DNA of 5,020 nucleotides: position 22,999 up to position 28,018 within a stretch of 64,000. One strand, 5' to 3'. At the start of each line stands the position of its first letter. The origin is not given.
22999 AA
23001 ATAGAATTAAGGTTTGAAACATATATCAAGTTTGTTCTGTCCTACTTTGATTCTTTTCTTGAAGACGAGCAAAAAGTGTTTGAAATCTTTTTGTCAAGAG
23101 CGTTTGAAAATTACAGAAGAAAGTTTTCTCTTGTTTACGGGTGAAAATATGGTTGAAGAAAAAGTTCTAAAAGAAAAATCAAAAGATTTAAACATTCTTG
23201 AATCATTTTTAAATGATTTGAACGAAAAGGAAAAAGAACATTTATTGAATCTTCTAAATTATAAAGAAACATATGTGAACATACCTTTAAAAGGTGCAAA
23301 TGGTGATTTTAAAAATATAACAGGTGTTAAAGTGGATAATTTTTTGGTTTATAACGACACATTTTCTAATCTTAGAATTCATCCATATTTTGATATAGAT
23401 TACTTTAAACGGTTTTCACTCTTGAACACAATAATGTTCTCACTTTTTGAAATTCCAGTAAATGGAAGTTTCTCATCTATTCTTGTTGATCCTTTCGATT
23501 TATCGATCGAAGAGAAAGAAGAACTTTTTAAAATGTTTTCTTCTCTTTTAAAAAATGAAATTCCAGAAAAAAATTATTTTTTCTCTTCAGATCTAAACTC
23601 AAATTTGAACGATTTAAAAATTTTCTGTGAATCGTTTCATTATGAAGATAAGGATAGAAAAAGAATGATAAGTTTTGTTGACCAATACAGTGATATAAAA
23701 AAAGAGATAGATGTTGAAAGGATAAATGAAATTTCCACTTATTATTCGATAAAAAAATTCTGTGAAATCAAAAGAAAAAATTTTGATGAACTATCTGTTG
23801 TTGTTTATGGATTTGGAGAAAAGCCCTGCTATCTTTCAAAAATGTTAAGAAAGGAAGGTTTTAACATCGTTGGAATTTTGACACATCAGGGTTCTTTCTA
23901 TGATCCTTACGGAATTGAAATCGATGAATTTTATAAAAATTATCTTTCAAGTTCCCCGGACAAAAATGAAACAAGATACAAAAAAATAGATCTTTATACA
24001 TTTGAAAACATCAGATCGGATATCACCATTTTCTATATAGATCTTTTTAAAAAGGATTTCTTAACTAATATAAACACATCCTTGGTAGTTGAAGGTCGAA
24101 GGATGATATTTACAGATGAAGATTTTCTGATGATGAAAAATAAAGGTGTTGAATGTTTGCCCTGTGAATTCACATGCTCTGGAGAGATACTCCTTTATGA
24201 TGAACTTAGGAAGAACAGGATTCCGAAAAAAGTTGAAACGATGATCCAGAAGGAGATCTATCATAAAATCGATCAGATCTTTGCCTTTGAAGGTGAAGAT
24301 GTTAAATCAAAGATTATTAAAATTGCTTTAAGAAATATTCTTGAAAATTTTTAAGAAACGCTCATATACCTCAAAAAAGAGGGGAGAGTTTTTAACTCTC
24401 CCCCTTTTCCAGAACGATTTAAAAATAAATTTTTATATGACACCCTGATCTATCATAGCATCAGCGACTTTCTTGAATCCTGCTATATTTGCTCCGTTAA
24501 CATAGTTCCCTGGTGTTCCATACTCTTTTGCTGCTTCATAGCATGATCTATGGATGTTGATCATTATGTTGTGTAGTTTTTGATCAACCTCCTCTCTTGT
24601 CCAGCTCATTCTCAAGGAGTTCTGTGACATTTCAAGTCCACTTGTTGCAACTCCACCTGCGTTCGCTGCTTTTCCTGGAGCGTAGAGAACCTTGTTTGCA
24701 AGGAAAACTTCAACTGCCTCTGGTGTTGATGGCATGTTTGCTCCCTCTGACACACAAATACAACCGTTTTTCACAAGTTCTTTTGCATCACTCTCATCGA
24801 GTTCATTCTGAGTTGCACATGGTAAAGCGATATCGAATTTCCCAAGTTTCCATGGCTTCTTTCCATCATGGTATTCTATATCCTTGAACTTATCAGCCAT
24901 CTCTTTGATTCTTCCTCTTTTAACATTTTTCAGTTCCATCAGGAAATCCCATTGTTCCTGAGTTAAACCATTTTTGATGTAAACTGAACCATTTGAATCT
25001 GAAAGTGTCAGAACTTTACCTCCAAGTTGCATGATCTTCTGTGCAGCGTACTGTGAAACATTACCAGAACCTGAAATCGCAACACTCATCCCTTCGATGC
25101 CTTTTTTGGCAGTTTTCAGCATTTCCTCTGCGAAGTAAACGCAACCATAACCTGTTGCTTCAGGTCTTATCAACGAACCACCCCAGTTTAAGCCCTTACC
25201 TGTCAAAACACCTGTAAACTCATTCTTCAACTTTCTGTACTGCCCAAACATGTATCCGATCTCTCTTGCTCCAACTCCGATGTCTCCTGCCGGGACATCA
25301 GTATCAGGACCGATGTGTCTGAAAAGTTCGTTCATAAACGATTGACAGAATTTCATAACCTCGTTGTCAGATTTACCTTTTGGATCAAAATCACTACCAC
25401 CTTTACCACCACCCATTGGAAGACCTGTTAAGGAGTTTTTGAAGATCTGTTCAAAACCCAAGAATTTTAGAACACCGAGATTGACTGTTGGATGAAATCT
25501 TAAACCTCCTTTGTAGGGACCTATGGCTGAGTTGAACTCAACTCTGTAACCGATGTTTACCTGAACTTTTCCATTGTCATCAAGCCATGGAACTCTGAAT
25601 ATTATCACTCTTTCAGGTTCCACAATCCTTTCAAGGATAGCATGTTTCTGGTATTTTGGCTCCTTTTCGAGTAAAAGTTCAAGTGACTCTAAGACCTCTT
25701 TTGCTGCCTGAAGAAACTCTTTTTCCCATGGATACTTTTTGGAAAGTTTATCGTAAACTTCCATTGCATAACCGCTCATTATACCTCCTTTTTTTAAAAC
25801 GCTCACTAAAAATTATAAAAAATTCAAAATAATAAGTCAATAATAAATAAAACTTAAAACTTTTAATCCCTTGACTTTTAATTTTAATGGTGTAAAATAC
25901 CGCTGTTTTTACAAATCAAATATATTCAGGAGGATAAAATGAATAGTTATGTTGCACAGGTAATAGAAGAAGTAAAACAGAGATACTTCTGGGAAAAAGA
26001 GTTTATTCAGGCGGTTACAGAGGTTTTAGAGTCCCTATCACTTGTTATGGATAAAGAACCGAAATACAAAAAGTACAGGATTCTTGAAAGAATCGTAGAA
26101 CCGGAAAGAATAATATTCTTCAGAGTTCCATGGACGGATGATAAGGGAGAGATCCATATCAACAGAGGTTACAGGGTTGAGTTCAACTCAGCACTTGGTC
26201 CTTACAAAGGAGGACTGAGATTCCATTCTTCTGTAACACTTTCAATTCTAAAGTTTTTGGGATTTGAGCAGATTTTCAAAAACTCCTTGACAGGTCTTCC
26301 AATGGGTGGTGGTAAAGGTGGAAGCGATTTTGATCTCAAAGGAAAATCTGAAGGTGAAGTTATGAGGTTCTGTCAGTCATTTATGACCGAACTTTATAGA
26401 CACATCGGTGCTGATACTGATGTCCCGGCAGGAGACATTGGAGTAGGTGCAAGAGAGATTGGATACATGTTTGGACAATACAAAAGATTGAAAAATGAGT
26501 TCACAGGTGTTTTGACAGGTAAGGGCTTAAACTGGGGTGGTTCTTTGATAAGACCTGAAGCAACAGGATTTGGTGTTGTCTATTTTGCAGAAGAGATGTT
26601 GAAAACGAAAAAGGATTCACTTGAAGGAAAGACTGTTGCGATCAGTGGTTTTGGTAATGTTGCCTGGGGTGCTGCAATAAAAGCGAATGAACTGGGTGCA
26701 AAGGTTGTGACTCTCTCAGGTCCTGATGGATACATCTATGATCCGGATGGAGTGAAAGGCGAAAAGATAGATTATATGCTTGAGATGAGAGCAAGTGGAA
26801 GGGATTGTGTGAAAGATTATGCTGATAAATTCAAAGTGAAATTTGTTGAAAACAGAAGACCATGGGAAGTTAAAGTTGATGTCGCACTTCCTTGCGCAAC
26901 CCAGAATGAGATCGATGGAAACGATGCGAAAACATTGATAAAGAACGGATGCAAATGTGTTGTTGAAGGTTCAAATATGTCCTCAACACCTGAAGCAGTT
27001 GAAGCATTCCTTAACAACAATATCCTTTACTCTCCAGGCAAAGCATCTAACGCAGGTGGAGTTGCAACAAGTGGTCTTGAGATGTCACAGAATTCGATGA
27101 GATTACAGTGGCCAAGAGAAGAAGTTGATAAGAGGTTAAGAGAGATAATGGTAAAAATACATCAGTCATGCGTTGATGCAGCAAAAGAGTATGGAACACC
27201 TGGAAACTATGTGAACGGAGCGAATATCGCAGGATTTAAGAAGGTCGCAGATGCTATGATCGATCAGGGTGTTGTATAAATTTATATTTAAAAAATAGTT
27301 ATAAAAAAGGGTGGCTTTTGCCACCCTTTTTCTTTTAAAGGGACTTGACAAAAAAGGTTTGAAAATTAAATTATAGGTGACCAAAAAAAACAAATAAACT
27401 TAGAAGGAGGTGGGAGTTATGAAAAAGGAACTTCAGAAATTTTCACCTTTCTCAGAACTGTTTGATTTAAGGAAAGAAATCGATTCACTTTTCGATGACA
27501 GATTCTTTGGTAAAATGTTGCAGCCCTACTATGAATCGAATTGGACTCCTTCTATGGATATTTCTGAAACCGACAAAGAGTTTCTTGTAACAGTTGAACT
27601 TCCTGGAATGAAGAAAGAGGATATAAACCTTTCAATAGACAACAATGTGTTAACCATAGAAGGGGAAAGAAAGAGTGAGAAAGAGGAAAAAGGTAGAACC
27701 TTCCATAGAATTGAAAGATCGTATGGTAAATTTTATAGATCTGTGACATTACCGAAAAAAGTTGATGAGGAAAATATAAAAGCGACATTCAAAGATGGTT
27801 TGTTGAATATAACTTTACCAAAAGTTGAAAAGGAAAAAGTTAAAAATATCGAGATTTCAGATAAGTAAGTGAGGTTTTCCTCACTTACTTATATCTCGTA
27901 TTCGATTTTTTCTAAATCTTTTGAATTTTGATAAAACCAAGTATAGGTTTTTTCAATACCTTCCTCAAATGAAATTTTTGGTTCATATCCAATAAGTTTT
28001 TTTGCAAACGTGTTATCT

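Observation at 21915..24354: Catalytically degenerate glutamate-dehydrogenase-like paralogue(s) encoded beside two authentic gdhA genes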

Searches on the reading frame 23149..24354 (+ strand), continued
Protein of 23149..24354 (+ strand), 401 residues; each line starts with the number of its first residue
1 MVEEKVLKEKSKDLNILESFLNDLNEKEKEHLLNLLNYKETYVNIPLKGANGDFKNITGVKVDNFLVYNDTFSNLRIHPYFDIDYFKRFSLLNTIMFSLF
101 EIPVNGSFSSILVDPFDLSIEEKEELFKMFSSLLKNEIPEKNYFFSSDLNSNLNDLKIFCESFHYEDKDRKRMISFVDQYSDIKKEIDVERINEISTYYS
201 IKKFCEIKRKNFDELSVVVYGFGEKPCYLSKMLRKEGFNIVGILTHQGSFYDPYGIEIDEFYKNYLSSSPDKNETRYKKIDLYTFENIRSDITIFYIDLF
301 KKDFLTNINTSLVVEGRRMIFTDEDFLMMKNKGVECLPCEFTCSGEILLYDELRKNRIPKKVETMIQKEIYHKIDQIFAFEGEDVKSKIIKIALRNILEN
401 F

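Call 49: find_related_loci(query=A1, collection=genome_contigs, flank=10000)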
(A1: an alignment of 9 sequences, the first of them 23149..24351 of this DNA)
Query A1 (401 aa) in genome_contigs; peptide patterns used: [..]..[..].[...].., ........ (x = any residue, [..] = any of these).
599 stretches matched a pattern (row limit reached: there are more); 5 encode a relative of the query (tblastn E <= 1e-3); 5 distinct loci.
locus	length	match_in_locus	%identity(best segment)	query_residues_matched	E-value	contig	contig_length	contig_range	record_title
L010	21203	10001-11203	87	1-401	0e+0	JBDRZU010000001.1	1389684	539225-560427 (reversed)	MAG: candidate division WOR-3 bacterium isolate SRBZ-2_201901_bins_139 SRBZ-2_201901_bins_139_scaffold_1, whole genome s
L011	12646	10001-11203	85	1-401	0e+0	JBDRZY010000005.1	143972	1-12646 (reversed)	MAG: candidate division WOR-3 bacterium isolate DPZ-2_202101_bins_157 DPZ-2_202101_bins_157_scaffold_5, whole genome sho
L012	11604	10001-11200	70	1-400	0e+0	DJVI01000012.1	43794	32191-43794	MAG TPA_asm: candidate division WOR-3 bacterium UBA6260 UBA6260_contig_56099, whole genome shotgun sequence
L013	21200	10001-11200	68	1-400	0e+0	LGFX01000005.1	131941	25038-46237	MAG: candidate division TA06 bacterium 32_111 MPI_scaffold_4, whole genome shotgun sequence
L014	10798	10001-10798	49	11-274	1e-71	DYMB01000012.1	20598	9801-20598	MAG TPA_asm: Acetofilamentum sp. isolate SulCav_AS07-7_3_31_287 SulCav_AS07_7_2554_length_20598_cov_157_099839, whole ge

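Call 61: find_related_loci(query=A1, collection=metagenome_contigs, flank=10000)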
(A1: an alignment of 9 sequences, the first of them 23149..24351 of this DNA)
Query A1 (401 aa) in metagenome_contigs; peptide patterns used: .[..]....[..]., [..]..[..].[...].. (x = any residue, [..] = any of these).
600 stretches matched a pattern, but none encodes a relative of the query by tblastn (E <= 1e-3).

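Call 81: search_protein_families(library=padloc, proteins=[window:23149-24354:+], max_evalue=0.01)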
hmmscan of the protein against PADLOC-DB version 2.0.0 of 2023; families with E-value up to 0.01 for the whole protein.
window:23149-24354:+ (401 aa): 0 families

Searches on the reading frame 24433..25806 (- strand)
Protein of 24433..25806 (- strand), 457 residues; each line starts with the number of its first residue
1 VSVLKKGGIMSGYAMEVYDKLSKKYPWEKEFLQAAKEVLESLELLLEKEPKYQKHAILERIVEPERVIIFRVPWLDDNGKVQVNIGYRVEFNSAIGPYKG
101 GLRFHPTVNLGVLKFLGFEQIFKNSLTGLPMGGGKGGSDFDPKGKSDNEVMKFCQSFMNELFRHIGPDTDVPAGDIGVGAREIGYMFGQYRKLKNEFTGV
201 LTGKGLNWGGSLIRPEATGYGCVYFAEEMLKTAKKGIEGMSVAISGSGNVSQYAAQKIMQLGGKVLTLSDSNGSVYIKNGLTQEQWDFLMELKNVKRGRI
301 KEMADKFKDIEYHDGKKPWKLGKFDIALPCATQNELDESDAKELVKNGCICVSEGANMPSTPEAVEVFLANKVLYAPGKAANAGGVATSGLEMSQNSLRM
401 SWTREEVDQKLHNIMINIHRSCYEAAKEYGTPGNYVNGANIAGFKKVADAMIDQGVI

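Call 7: search_protein_families(library=pfam, proteins=[window:24433-25806:-], max_evalue=1)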
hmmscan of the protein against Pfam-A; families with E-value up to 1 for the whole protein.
window:24433-25806:- (457 aa): 3 families
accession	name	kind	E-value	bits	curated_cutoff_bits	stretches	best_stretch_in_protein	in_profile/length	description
PF00208.27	ELFV_dehydrog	-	4.6e-93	311.8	23.4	1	209-455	1-241/241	Glutamate/Leucine/Phenylalanine/Valine dehydrogenase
PF02812.23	ELFV_dehydrog_N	-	7.6e-53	178.1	25.3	1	64-192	1-129/129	Glu/Leu/Phe/Val dehydrogenase, dimerisation domain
PF10083.14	DUF2321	-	0.023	14.7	24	1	21-64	73-116/157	Uncharacterized protein conserved in bacteria (DUF2321)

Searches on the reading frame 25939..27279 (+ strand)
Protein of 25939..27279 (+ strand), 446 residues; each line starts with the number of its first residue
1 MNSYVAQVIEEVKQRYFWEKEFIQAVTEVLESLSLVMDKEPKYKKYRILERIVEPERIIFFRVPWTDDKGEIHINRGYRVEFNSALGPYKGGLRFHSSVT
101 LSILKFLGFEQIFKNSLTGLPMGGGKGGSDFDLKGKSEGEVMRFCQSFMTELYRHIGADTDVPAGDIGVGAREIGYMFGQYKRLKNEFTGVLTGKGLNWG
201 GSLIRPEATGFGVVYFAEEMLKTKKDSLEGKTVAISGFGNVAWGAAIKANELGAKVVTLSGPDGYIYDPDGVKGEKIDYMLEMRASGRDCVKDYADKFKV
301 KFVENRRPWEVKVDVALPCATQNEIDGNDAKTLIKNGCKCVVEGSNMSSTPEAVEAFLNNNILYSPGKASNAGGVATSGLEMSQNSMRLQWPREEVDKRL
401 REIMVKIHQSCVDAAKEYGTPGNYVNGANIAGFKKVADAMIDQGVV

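Call 7: search_protein_families(library=pfam, proteins=[window:25939-27279:+], max_evalue=1)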
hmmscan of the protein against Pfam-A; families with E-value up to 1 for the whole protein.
window:25939-27279:+ (446 aa): 5 families
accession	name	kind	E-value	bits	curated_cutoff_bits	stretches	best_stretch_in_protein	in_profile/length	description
PF00208.27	ELFV_dehydrog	-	2.3e-93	312.8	23.4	1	200-444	1-241/241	Glutamate/Leucine/Phenylalanine/Valine dehydrogenase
PF02812.23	ELFV_dehydrog_N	-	2.1e-52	176.7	25.3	1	55-182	1-128/129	Glu/Leu/Phe/Val dehydrogenase, dimerisation domain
PF00148.24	Oxidored_nitro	-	0.0076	15.6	28.6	1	218-269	261-311/399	Nitrogenase component 1 type Oxidoreductase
PF02826.25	2-Hacid_dh_C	-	0.016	15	25.1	1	222-259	28-65/178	D-isomer specific 2-hydroxyacid dehydrogenase, NAD binding domain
PF00670.27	AdoHcyase_NAD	-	0.066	13.8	27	1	228-257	21-50/162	S-adenosyl-L-homocysteine hydrolase, NAD binding domain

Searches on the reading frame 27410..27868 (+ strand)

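Call 58: search_protein_families(library=pfam, proteins=[window:27410-27868:+], max_evalue=0.001)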
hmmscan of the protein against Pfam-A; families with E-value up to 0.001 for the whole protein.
window:27410-27868:+ (152 aa): 4 families
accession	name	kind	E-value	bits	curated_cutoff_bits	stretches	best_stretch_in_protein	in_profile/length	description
PF00011.27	HSP20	-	1.6e-27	96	20.8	1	50-150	1-102/102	Hsp20/alpha crystallin family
PF17886.7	ArsA_HSP20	-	4.2e-09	36.3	22.5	1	56-135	2-62/63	HSP20-like domain found in ArsA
PF04969.22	CS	-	1.9e-05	26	21.3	1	48-138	2-78/78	CS domain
PF18201.7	PIH1_CS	-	0.00057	20.8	23.3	0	52-137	28-98/100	PIH1 CS-like domain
